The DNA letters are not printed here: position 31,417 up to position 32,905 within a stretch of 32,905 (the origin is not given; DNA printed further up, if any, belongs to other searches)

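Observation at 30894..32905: Two-gene module of a wHTH protein plus an MmeI-like enzyme under a consensus promoter. It is a candidate non-canonical defence or RM system that the ORF track misses.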

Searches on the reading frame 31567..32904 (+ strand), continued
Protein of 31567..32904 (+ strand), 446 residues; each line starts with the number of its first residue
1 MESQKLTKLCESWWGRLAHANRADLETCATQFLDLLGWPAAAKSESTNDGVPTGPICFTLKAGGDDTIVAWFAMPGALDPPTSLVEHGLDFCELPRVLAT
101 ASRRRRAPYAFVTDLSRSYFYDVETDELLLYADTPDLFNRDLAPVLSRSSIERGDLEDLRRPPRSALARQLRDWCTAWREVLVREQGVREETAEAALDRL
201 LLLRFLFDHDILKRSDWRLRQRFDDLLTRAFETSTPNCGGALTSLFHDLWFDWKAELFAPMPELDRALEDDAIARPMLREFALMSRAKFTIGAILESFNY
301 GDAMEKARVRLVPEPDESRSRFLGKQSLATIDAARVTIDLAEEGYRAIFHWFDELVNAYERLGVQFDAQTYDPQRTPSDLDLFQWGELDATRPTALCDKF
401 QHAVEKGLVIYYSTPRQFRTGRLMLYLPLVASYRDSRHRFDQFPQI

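Call 69: find_related_loci(query=A1, collection=viral_contigs, flank=5000)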
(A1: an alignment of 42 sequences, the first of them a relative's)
Query A1 (480 aa) in viral_contigs; peptide patterns used: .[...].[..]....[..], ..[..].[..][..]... (x = any residue, [..] = any of these).
24 stretches matched a pattern, but none encodes a relative of the query by tblastn (E <= 1e-3).

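Call 70: search_dna_similar(query=P0001, collection=plasmids, mode=protein, max_evalue=0.001, max_rows=10)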
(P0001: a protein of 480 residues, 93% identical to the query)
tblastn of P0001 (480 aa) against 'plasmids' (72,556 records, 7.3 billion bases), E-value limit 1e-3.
No match.

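Call 71: search_dna_similar(query=P0001, collection=phages, mode=protein, max_evalue=0.001, max_rows=10)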
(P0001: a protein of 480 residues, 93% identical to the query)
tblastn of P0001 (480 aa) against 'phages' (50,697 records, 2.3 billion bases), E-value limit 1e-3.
No match.
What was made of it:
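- Nothing was found in viral contigs, plasmids or phages (calls 69-71). It was not found in phage, plasmid or viral collections (calls 69-71).
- Tried and rejected: No relatives were found in IMG/VR contigs, PLSDB plasmids or GenBank phages (calls 69-71).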

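Call 79: search_protein_families(library=phrogs, proteins=[P0001], max_evalue=0.1)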
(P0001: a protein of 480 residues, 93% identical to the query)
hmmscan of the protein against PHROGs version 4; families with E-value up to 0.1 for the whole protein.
P0001 (480 aa): 0 families

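Call 80: search_protein_families(library=pfam, proteins=[L001:4883-5107:-, L001:5107-5346:-], max_evalue=0.001)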
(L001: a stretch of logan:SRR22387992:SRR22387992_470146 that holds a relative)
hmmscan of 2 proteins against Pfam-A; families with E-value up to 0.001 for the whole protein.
L001:4883-5107:- (74 aa): 1 family
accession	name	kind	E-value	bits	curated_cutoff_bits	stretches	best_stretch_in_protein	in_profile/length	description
PF07927.17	HicA_toxin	-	2.2e-18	66.5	27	1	9-65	1-58/58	HicA toxin of bacterial toxin-antitoxin,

L001:5107-5346:- (79 aa): 1 family
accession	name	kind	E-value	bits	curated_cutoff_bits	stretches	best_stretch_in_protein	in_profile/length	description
PF15919.11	HicB_lk_antitox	-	2.7e-10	40.9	27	1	13-67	6-60/123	HicB_like antitoxin of bacterial toxin-antitoxin system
